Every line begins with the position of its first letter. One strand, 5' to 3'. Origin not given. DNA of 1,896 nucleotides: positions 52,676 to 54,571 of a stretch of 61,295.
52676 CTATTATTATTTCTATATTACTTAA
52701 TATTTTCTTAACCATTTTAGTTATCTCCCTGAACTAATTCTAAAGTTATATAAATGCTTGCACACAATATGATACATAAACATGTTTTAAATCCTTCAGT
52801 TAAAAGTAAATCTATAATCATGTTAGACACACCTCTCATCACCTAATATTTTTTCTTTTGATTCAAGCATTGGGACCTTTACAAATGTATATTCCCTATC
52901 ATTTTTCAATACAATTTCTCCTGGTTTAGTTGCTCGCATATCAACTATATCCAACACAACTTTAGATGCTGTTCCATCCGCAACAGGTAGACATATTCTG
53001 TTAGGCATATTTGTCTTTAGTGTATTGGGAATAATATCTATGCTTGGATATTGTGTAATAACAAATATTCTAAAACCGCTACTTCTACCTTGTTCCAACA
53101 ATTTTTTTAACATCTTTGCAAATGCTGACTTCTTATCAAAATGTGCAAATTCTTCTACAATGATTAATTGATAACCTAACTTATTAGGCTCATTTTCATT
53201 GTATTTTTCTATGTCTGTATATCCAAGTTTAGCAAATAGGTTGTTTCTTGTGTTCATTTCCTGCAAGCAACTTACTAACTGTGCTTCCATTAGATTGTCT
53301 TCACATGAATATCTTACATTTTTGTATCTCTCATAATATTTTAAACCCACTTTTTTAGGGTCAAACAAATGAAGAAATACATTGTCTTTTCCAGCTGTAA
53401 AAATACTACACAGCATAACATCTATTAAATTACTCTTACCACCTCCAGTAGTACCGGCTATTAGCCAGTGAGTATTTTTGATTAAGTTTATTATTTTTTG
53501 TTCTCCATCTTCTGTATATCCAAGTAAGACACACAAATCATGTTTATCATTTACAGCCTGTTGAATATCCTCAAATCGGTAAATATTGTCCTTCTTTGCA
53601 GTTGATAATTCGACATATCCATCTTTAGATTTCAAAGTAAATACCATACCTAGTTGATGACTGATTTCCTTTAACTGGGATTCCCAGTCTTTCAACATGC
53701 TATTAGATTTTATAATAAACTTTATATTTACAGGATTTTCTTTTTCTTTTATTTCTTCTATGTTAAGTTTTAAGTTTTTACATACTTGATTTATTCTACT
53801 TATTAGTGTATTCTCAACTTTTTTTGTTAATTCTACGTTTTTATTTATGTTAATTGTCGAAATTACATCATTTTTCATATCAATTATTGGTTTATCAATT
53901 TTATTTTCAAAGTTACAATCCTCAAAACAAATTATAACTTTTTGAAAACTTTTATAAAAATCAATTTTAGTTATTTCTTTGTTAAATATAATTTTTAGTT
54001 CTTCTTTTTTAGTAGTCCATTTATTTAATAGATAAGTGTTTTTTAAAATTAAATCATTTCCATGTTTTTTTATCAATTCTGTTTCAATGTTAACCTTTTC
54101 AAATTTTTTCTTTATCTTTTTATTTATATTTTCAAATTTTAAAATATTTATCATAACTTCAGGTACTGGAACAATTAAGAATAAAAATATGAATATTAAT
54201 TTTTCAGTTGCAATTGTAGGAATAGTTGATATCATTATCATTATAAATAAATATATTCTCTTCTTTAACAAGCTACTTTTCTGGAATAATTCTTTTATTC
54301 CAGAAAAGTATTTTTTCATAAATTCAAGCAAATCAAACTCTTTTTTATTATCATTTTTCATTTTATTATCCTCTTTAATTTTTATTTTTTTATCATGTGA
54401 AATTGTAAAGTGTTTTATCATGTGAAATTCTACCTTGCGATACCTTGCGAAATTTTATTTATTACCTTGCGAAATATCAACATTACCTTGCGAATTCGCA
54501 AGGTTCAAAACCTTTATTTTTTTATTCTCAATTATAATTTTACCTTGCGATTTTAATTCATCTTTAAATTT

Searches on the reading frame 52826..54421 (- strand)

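Call 53: search_protein_families(library=pfam, proteins=[window:52826-54421:-], max_evalue=0.001)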
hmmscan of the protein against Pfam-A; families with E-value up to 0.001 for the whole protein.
window:52826-54421:- (532 aa): 2 families
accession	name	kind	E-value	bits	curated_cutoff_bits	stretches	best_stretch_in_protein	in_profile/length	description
PF01580.24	FtsK_SpoIIIE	-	6.6e-17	62.1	24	1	288-485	10-189/221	FtsK/SpoIIIE family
PF01935.23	DUF87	-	0.00017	22.2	23.2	1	316-426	23-98/220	Helicase HerA, central domain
